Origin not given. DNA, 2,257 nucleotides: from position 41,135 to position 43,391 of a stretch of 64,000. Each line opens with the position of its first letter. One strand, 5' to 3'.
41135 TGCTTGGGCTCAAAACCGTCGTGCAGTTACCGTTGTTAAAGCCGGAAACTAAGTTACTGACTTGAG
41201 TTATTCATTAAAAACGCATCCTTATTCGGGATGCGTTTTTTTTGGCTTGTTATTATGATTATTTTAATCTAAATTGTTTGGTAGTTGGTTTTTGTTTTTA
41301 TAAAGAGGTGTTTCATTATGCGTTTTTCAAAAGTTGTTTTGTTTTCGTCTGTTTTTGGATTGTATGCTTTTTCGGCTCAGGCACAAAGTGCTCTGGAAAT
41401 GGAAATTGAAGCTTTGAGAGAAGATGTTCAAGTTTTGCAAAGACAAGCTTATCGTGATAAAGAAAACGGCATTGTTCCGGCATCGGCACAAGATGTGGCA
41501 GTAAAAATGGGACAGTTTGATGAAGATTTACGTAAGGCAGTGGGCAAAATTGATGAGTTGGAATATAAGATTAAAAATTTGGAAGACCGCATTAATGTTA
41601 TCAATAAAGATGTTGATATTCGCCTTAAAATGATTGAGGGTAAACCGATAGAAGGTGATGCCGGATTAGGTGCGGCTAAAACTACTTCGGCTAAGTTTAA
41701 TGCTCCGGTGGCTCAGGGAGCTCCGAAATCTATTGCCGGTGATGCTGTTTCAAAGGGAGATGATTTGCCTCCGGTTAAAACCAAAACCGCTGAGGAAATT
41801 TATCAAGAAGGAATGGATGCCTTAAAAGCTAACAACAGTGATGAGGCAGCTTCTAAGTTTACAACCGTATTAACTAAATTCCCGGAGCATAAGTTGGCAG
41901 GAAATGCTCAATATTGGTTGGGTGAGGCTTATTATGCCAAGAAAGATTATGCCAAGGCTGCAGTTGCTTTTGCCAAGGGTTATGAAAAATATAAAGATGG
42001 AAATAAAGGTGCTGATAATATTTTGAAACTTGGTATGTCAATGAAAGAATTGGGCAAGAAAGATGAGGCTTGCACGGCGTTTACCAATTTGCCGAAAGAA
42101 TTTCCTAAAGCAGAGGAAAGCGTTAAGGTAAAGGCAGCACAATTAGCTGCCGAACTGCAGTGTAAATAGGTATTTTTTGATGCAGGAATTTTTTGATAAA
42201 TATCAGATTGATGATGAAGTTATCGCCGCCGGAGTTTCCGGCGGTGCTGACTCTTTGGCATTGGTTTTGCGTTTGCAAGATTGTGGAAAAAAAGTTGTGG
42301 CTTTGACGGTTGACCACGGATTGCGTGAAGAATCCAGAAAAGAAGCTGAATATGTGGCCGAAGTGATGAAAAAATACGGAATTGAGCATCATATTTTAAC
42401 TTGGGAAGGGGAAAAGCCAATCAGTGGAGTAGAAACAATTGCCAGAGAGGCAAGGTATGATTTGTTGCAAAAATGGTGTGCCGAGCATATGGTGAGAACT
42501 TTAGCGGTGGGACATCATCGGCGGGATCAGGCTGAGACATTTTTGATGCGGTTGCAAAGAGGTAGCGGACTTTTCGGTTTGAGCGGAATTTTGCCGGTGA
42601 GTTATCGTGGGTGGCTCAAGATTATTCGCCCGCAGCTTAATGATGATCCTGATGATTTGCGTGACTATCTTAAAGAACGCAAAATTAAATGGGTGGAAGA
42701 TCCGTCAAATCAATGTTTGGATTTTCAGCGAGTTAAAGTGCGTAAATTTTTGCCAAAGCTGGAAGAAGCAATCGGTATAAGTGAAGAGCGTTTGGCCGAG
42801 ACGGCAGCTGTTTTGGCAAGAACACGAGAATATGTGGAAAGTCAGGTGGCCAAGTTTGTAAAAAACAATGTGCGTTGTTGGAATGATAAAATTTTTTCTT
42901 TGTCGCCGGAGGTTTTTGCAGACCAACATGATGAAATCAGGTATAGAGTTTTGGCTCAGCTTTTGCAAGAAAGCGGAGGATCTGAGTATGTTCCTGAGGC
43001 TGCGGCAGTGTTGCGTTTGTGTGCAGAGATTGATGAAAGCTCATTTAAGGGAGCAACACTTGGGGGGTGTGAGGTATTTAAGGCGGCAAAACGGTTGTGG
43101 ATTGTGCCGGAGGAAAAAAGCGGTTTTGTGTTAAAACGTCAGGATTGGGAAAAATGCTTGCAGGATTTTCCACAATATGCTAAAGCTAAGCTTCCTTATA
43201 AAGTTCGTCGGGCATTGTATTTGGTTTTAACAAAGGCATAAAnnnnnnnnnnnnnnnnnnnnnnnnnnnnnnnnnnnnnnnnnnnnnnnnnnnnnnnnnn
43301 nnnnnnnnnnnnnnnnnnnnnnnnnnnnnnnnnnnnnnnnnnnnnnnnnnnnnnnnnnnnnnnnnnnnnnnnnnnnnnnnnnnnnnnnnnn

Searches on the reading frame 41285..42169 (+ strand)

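Call 31: search_protein_families(library=pfam, proteins=[window:41285-42169:+], max_evalue=0.001)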
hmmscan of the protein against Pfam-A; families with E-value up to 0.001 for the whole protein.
window:41285-42169:+ (294 aa): 8 families
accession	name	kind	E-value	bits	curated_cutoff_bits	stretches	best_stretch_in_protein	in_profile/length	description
PF13174.12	TPR_6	-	7.7e-14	51.8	26.3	1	246-275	3-32/33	Tetratricopeptide repeat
PF13432.12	TPR_16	-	4.1e-11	43.6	32.7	1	173-234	1-59/65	Tetratricopeptide repeat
PF07719.23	TPR_2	-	1.2e-09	38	27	0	208-236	3-31/34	Tetratricopeptide repeat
PF13525.12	YfiO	-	8.9e-08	32.6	25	1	167-230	3-66/203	Outer membrane lipoprotein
PF14559.12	TPR_19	-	1.9e-05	25.3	25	1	179-230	1-49/68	Tetratricopeptide repeat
PF16331.10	TolA_bind_tri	-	0.00063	20.2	30.1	0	74-120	26-72/76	TolA binding protein trimerisation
PF13512.12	TPR_18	-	0.00096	19.8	21.9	0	167-230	8-71/145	Tetratricopeptide repeat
PF09976.15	TPR_21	-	0.00096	19.4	25.5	0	166-266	36-136/193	Tetratricopeptide repeat-like domain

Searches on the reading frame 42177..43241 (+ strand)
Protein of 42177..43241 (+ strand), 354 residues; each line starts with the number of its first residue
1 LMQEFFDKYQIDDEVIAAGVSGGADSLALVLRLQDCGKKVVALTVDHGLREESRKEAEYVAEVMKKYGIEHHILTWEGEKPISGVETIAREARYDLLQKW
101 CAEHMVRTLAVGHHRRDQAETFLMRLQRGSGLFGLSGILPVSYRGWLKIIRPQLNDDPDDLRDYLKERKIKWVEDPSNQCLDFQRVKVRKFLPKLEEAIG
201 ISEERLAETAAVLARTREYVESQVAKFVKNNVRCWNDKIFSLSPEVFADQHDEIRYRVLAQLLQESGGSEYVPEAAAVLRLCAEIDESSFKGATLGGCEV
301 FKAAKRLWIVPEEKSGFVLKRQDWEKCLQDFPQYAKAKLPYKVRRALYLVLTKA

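Call 30: find_encoding_contigs(protein=window:42177-43241:+, flank=10000, max_places=1)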
Protein window:42177-43241:+ (354 aa): no gene with exactly this product is on record in the collection.
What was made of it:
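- Tried and rejected: One look-up failed because the window ORF began at a TTG start (call 30).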

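Call 31: search_protein_families(library=pfam, proteins=[window:42177-43241:+], max_evalue=0.001)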
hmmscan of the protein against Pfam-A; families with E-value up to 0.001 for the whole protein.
window:42177-43241:+ (354 aa): 3 families
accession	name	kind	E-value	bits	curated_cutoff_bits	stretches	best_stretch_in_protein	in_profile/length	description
PF01171.26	ATP_bind_3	-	4.6e-48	163.8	27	1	17-190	3-181/182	PP-loop family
PF06508.19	QueC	-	1.1e-07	32.1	22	1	20-82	6-66/210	Queuosine biosynthesis protein QueC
PF00733.27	Asn_synthase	-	8.7e-05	22.8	21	1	12-84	16-87/354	Asparagine synthase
